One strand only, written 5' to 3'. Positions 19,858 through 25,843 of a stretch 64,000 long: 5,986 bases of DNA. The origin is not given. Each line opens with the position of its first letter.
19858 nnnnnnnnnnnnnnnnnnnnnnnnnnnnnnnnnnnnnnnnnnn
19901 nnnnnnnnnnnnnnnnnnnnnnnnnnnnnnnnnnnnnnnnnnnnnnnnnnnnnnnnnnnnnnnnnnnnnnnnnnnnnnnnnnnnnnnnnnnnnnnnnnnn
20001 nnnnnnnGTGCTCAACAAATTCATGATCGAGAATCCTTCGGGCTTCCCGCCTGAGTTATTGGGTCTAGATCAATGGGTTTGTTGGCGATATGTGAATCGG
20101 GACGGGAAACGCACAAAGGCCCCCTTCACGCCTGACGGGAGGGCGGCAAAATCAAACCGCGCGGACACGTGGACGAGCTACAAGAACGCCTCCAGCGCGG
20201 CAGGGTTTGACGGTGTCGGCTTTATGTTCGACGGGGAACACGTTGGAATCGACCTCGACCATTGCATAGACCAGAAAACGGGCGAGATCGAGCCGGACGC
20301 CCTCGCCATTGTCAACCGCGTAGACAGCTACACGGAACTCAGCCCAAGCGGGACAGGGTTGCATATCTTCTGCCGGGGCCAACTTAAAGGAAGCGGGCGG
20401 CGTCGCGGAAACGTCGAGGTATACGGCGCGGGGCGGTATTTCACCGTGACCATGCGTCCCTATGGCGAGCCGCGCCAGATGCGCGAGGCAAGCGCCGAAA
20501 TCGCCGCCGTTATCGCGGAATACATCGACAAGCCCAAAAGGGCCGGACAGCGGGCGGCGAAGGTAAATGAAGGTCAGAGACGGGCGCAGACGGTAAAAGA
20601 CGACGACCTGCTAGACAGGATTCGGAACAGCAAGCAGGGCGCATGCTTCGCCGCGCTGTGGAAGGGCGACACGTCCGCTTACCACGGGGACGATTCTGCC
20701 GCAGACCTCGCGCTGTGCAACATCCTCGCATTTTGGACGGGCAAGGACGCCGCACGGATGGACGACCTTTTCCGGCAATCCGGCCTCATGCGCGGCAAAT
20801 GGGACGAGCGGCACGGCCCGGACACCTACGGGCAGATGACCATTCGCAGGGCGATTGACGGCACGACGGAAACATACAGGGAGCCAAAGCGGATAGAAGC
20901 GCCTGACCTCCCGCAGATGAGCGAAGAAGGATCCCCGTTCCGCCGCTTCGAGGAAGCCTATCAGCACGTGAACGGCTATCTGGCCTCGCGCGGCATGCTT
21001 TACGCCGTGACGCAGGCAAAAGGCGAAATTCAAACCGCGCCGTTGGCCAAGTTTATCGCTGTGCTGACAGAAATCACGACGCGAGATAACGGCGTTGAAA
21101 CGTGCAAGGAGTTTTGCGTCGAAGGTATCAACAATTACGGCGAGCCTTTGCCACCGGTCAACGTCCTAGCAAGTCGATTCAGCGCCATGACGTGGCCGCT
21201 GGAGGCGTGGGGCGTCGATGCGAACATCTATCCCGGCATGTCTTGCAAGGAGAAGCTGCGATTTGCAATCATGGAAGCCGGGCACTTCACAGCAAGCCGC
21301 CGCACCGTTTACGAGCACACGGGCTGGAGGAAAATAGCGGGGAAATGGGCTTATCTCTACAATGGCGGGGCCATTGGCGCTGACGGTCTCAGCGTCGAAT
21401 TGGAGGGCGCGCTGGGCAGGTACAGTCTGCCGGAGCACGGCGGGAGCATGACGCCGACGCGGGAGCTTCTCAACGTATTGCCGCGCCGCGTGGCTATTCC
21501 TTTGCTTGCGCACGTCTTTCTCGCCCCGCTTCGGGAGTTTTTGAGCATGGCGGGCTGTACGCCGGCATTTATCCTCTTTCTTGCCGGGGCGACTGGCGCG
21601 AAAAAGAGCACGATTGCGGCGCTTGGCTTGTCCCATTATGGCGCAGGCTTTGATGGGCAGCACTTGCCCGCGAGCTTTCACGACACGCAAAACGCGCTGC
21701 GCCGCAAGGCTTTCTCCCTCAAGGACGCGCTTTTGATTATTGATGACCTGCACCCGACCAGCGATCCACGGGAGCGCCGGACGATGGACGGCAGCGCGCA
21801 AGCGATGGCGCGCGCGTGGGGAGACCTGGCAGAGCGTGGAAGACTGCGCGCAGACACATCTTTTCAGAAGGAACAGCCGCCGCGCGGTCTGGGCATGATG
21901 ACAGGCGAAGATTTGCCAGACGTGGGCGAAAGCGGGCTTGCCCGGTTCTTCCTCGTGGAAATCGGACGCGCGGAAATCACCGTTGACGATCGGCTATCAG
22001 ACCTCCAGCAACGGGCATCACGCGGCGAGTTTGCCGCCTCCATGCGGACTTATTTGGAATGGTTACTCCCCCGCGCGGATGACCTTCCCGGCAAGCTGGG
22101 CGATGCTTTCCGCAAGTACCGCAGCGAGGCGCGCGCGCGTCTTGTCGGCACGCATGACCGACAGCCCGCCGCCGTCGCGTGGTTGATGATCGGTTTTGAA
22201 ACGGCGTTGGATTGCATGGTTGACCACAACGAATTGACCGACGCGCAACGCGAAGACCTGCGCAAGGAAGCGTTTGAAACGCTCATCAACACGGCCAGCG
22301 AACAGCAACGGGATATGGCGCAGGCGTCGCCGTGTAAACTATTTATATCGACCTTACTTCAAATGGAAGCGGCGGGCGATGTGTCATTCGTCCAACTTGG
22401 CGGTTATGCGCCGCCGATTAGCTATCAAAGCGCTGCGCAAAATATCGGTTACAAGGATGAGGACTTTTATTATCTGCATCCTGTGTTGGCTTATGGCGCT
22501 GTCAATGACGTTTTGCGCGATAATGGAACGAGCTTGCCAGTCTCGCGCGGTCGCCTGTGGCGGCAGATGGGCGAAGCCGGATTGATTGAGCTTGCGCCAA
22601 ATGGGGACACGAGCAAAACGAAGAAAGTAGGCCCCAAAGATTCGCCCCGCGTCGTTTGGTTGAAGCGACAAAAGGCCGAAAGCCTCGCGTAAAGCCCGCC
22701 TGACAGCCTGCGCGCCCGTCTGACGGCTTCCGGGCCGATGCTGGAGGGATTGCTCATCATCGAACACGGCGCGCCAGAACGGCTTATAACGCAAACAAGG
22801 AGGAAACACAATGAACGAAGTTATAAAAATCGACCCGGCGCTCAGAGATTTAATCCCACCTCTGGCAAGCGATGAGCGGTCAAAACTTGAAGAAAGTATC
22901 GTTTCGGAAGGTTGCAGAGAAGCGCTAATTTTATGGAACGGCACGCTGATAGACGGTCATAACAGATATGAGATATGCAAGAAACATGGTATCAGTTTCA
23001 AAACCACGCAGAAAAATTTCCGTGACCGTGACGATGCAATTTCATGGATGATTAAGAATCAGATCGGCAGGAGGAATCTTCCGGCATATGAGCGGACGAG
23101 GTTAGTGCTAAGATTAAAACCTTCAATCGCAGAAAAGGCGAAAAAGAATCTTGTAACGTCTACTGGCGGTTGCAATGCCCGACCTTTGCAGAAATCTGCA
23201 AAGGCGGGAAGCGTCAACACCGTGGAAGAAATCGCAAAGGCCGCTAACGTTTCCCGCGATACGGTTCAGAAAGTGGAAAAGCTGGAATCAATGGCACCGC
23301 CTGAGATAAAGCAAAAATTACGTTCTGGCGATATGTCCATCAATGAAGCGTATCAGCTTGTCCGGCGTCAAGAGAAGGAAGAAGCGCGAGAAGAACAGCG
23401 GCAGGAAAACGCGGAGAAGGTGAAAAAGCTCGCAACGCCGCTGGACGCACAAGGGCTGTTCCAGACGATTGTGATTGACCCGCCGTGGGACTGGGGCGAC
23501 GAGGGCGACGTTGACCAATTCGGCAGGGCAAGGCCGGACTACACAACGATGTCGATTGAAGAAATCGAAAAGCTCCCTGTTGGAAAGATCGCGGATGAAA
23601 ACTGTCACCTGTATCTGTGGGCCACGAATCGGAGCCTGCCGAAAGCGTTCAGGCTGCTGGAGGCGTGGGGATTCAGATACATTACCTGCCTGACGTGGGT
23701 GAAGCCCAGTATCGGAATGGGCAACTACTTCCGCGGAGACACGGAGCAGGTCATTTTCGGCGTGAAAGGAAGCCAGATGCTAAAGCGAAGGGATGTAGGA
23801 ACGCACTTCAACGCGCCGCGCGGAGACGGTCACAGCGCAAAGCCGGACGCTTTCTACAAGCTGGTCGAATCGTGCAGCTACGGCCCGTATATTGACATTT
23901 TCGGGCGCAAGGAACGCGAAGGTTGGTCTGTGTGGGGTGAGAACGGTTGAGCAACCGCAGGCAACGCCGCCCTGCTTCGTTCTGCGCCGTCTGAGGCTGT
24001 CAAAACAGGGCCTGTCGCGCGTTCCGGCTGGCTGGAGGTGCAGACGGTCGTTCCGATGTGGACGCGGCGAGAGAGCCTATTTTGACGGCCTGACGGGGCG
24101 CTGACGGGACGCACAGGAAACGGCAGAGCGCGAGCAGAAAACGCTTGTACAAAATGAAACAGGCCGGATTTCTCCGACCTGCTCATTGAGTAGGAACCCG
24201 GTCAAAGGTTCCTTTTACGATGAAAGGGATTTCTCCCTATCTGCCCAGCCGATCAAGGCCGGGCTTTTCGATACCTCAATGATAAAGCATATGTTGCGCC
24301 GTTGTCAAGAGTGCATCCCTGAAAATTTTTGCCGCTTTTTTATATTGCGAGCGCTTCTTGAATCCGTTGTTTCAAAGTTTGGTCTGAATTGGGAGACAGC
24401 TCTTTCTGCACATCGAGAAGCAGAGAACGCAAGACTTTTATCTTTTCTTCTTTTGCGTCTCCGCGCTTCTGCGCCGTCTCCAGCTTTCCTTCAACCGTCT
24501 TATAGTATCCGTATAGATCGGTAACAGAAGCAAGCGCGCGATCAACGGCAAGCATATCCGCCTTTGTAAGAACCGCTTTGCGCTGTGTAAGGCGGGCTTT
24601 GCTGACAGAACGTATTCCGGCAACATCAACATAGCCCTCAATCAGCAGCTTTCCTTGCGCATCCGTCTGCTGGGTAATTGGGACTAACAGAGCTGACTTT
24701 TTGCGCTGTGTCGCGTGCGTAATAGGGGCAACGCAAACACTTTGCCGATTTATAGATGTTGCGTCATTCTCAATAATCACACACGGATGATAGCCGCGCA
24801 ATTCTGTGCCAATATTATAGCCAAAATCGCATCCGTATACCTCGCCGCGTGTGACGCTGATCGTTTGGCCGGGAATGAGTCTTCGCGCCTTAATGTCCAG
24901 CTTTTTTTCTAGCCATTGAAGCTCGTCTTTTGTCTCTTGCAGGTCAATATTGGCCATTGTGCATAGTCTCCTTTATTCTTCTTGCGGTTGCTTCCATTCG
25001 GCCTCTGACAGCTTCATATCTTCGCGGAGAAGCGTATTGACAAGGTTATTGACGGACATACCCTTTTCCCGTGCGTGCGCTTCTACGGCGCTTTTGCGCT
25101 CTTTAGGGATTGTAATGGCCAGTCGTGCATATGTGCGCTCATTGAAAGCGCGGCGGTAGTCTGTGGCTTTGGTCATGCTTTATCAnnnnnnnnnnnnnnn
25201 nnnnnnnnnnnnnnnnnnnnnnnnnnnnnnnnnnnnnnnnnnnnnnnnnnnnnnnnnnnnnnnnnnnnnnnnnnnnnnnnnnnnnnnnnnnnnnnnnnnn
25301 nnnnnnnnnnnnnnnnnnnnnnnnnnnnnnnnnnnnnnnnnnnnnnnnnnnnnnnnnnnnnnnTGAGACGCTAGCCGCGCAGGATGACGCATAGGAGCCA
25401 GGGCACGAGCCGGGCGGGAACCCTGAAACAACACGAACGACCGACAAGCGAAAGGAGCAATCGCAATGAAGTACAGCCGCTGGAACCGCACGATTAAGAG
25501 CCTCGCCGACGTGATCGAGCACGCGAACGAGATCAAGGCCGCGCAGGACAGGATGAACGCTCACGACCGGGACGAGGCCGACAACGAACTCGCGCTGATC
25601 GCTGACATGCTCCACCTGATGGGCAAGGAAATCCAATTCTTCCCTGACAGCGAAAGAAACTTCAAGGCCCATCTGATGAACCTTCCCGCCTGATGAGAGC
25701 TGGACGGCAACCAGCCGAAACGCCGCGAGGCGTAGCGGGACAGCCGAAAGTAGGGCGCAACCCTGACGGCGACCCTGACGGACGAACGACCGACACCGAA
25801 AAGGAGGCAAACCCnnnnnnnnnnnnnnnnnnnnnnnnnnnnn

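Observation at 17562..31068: Element 1 has the gene content of a phage satellite (PICI-like) in a GC-rich Clostridia-type host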

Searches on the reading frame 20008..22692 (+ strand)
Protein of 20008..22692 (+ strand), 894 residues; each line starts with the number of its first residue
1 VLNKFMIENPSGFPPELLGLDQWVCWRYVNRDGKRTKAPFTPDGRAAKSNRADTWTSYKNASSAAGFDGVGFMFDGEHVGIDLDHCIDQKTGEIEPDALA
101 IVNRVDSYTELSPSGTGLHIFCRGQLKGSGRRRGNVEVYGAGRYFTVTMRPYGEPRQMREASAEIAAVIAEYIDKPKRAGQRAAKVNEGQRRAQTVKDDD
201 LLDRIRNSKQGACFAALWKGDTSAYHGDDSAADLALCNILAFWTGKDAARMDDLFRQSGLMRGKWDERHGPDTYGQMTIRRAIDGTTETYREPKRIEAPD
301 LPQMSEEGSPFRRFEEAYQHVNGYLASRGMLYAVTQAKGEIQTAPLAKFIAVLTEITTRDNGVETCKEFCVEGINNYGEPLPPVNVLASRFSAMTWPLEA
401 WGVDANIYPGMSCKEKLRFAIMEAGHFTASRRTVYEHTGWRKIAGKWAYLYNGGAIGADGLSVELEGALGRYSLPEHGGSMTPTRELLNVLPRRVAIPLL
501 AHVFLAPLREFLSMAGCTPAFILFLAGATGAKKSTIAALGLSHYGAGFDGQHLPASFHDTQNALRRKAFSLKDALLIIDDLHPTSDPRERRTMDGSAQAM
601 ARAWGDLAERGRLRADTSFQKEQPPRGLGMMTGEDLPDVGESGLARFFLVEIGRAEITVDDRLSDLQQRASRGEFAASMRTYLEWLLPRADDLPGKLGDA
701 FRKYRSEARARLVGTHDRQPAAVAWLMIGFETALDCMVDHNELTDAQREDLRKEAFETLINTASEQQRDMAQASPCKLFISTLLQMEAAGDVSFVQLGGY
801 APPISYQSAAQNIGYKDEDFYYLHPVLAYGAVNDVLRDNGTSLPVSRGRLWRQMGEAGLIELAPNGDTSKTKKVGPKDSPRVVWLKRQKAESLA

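Call 9: search_protein_families(library=pfam, max_evalue=0.01, proteins=[window:20008-22692:+])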
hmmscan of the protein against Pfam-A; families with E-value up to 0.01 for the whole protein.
window:20008-22692:+ (894 aa): 2 families
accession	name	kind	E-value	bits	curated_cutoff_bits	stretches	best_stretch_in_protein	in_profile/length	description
PF22763.1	NrS1-1_pol-like_HBD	-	1.9e-31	108.2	27.9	1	230-291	2-63/64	NrS-1 polymerase HBD domain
PF06048.17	DUF927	-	0.0014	18.8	22.6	1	503-589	178-256/284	Domain of unknown function (DUF927)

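Call 11: search_protein_families(library=phrogs, max_evalue=0.001, proteins=[window:20008-22692:+])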
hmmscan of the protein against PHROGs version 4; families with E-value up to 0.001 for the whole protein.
window:20008-22692:+ (894 aa): 6 families
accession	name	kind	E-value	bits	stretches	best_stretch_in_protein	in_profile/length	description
phrog_1829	-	DNA, RNA and nucleotide metabolism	6.7e-86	290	1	13-307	6-308/772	DNA primase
phrog_13901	-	DNA, RNA and nucleotide metabolism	2.3e-80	271.3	1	13-294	11-303/341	DNA primase/helicase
phrog_3022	-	DNA, RNA and nucleotide metabolism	1e-39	137.6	1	7-302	3-310/788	DNA primase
phrog_8643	-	DNA, RNA and nucleotide metabolism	8.9e-28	98.3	1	13-154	37-173/179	DNA polymerase/primase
phrog_15962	-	DNA, RNA and nucleotide metabolism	6.7e-21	75.2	1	13-204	31-240/835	DNA primase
phrog_35045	-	DNA, RNA and nucleotide metabolism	2.7e-10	40.1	1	54-282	55-313/826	DNA primase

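Call 71: search_protein_families(library=ncbifam, max_evalue=0.001, proteins=[window:20008-22692:+])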
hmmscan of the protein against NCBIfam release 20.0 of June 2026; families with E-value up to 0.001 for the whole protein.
window:20008-22692:+ (894 aa): 0 families

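Call 72: search_protein_families(library=padloc, max_evalue=0.001, proteins=[window:20008-22692:+])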
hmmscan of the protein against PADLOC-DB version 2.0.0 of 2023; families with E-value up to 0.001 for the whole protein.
window:20008-22692:+ (894 aa): 0 families

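Call 82: find_related_loci(query=window:20008-22692:+, collection=viral_contigs, flank=10000)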
Query window:20008-22692:+ (894 aa) in viral_contigs; peptide patterns used: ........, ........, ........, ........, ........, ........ (x = any residue, [..] = any of these).
3 stretches matched a pattern; 3 encode a relative of the query (tblastn E <= 1e-3); 3 distinct loci.
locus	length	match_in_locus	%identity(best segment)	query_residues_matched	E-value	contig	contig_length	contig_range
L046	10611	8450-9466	39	11-324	3e-60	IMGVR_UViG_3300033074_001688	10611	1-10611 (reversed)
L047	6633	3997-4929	37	16-285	8e-47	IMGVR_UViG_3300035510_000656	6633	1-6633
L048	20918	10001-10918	35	13-310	5e-46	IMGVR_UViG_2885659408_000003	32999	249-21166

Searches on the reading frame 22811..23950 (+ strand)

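Call 9: search_protein_families(library=pfam, max_evalue=0.01, proteins=[window:22811-23950:+])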
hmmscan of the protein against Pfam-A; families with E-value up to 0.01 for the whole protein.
window:22811-23950:+ (379 aa): 3 families
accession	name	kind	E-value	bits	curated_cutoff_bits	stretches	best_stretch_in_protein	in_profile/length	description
PF05063.20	MT-A70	-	2.2e-22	80.2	23.9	1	217-377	1-171/172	MT-A70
PF13518.12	HTH_28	-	0.0003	21.2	25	0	137-157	14-34/52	Helix-turn-helix domain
PF13384.12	HTH_23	-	0.0012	19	24.6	0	137-154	19-36/50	Homeodomain-like domain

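Call 11: search_protein_families(library=phrogs, max_evalue=0.001, proteins=[window:22811-23950:+])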
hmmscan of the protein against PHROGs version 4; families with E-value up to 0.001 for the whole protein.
window:22811-23950:+ (379 aa): 8 families
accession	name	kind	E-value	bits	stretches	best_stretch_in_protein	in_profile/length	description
phrog_359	-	other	6.9e-55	187.8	1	140-377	46-292/329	DNA methyltransferase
phrog_21315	-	unknown function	2.5e-42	146.3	1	12-377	21-405/415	-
phrog_10837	-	unknown function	4.1e-20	73.1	1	269-378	1-121/139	-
phrog_15877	-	other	1.7e-15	58.5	1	219-327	7-123/152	DNA methyltransferase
phrog_4715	-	DNA, RNA and nucleotide metabolism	3.7e-14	53.1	1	21-207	169-354/630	ParB-like partition protein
phrog_1033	-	DNA, RNA and nucleotide metabolism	9.7e-10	39.7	1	122-199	135-214/334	ParB-like partition protein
phrog_498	-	other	1e-05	25.3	0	21-61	56-99/633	DNA methyltransferase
phrog_15982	-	unknown function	0.00053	20.1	1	71-203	112-232/453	-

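Call 71: search_protein_families(library=ncbifam, max_evalue=0.001, proteins=[window:22811-23950:+])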
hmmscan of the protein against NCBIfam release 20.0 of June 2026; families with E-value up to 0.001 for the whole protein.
window:22811-23950:+ (379 aa): 1 family
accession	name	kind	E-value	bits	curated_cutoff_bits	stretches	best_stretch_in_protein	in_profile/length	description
NF003162.0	PRK04140.1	equivalog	0.00018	20.6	263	1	137-215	141-218/317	transcriptional regulator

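Call 72: search_protein_families(library=padloc, max_evalue=0.001, proteins=[window:22811-23950:+])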
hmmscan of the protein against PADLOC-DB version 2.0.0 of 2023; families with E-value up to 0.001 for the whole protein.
window:22811-23950:+ (379 aa): 3 families
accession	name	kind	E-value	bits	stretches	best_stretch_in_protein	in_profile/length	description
PDLC03262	MTase_II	-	1.3e-48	163.4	1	214-378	7-179/204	Type II methyltransferase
PDLC03221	MTase_II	-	1.5e-42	143.9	1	213-378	17-191/272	Type II methyltransferase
PDLC03723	oMTase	-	0.00082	16.8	0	244-293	27-76/414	orphan methyltransferase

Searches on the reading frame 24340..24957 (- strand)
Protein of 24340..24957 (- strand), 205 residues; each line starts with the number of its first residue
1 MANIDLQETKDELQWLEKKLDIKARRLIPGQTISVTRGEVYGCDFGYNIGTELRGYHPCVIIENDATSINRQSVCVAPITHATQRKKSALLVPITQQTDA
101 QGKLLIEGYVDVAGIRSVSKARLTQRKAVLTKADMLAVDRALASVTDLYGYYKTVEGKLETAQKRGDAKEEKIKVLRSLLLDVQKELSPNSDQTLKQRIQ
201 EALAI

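Call 9: search_protein_families(library=pfam, max_evalue=0.01, proteins=[window:24340-24957:-])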
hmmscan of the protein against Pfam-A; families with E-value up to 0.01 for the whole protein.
window:24340-24957:- (205 aa): 1 family
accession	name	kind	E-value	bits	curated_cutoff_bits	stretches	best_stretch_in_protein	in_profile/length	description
PF02452.23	PemK_toxin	-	2.1e-20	73.4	23.1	1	37-145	2-108/109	PemK-like, MazF-like toxin of type II toxin-antitoxin system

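Call 11: search_protein_families(library=phrogs, max_evalue=0.001, proteins=[window:24340-24957:-])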
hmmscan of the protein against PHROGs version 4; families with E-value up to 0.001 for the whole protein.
window:24340-24957:- (205 aa): 2 families
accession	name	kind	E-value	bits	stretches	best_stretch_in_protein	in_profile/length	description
phrog_1936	-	moron, auxiliary metabolic gene and host takeover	3.1e-13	51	1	35-160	9-133/188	MazF-like growth inhibitor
phrog_1412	-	moron, auxiliary metabolic gene and host takeover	2.4e-06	28.4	1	36-165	60-188/237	antitoxin mazE-like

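Call 71: search_protein_families(library=ncbifam, max_evalue=0.001, proteins=[window:24340-24957:-])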
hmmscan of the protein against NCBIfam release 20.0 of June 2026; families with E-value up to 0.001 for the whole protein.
window:24340-24957:- (205 aa): 1 family
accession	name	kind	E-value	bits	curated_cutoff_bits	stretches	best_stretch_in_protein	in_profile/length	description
NF052489.1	TAtMazFAgrob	equivalog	0.0002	21.1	150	1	36-103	7-73/118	type II toxin-antitoxin system toxin MazF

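Call 72: search_protein_families(library=padloc, max_evalue=0.001, proteins=[window:24340-24957:-])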
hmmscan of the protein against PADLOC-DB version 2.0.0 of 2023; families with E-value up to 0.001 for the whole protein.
window:24340-24957:- (205 aa): 0 families

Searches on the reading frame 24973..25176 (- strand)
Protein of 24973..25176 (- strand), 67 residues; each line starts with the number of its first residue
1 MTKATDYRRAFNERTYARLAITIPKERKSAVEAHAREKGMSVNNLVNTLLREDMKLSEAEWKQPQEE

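Call 9: search_protein_families(library=pfam, max_evalue=0.01, proteins=[window:24973-25176:-])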
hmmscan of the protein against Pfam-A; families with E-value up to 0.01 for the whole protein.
window:24973-25176:- (67 aa): 1 family
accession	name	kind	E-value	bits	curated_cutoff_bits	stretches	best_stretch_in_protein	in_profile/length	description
PF07878.17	RHH_5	-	0.0095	16.1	26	0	18-51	3-36/43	CopG-like RHH_1 or ribbon-helix-helix domain, RHH_5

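Call 11: search_protein_families(library=phrogs, max_evalue=0.001, proteins=[window:24973-25176:-])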
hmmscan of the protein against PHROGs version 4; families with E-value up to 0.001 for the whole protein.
window:24973-25176:- (67 aa): 2 families
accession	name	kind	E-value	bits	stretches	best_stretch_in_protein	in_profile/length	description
phrog_13890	-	unknown function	1e-14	55.2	1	2-60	3-61/73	-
phrog_582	-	transcription regulation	3.3e-05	25.1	1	14-59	55-100/105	Arc-like repressor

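Call 72: search_protein_families(library=padloc, max_evalue=0.001, proteins=[window:24973-25176:-])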
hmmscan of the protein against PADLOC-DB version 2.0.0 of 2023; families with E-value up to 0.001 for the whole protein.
window:24973-25176:- (67 aa): 0 families

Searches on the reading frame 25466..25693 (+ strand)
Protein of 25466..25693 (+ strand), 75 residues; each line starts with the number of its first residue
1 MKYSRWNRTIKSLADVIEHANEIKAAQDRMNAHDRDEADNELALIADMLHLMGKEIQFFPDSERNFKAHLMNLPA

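Call 9: search_protein_families(library=pfam, max_evalue=0.01, proteins=[window:25466-25693:+])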
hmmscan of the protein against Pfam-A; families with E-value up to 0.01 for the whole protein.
window:25466-25693:+ (75 aa): 0 families

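Call 11: search_protein_families(library=phrogs, max_evalue=0.001, proteins=[window:25466-25693:+])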
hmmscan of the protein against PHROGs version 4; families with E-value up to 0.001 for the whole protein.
window:25466-25693:+ (75 aa): 1 family
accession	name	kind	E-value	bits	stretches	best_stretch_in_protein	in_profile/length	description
phrog_8760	-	unknown function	0.00037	21.8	1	1-57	4-54/70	-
